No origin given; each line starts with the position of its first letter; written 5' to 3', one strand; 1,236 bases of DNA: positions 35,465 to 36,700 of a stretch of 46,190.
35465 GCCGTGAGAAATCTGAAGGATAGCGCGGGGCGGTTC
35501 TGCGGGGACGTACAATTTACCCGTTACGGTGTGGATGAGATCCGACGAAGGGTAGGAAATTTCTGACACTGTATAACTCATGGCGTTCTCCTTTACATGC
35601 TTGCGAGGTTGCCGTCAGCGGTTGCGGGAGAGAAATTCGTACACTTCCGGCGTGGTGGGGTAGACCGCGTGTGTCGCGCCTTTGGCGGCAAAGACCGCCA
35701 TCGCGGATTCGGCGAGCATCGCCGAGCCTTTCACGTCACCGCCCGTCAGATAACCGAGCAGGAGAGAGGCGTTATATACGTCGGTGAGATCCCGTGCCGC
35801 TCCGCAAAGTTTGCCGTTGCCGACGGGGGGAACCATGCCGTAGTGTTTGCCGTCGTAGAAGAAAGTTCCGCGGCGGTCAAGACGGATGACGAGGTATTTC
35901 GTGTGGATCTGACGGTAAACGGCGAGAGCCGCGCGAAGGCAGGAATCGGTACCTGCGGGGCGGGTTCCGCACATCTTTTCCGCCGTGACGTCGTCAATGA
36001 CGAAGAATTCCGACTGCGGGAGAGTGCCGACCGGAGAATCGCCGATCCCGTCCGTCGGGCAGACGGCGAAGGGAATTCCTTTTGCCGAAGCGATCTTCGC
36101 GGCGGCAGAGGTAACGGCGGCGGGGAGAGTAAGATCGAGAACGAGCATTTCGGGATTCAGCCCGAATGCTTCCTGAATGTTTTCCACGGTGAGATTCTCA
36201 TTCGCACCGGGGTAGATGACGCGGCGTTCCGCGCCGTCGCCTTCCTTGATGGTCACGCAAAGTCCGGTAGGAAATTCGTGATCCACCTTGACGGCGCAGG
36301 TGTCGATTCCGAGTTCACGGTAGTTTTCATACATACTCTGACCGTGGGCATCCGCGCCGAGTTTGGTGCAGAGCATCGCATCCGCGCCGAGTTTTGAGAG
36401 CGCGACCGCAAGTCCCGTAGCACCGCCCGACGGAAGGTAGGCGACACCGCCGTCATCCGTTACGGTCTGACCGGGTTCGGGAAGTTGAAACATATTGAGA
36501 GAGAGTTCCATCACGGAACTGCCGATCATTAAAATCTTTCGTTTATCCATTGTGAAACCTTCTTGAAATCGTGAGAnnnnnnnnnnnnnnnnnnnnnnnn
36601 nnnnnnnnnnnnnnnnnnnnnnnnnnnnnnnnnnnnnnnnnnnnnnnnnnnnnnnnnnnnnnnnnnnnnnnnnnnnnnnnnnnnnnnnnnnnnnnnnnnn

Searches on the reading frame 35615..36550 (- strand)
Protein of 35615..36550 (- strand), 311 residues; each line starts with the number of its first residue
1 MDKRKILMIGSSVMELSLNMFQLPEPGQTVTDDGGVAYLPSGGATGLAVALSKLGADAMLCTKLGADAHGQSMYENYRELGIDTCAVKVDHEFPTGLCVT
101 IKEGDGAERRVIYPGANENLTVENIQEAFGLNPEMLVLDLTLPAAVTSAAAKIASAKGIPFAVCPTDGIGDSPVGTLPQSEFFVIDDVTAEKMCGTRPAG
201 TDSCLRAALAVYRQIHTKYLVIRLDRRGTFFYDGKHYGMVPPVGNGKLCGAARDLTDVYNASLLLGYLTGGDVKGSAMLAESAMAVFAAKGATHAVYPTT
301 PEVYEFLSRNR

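Call 63: search_protein_families(library=ncbifam, proteins=[window:35615-36550:-], max_evalue=0.00001)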
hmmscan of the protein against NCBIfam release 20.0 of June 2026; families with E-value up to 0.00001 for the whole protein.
window:35615-36550:- (311 aa): 8 families
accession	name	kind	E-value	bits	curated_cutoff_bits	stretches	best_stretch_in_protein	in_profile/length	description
TIGR02152.1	D_ribokin_bact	equivalog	4.4e-28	98.5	299.65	1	6-303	1-296/298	ribokinase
NF008353.0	PRK11142.1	equivalog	8.3e-23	81.3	341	1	4-310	3-306/307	ribokinase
TIGR04382.1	myo_inos_iolC_N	equivalog_domain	5.5e-12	45.6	300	1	42-155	35-150/309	5-dehydro-2-deoxygluconokinase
NF041134.1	R1P_kin_Thcocales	equivalog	1e-08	35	500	1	12-163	9-153/291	ADP-dependent ribose-1-phosphate kinase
NF053626.1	RibKinHalex1628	equivalog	4.4e-08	33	330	1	41-194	38-191/293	ATP-dependent ribose-1-phosphate kinase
NF040938.1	KDG_KDGal_kin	equivalog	1.2e-07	31.2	400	1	45-97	34-86/305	bifunctional 2-dehydro-3-deoxygluconokinase/2-dehydro-3-deoxygalactonokinase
NF007321.0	PRK09813.1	equivalog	4.1e-07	29.7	247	0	40-100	23-83/261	fructoselysine 6-kinase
NF047869.1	myo_kin_aldol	exception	1.6e-06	26.8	600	0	36-103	34-102/586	bifunctional 5-dehydro-2-deoxygluconokinase/5-dehydro-2-deoxyphosphogluconate aldolase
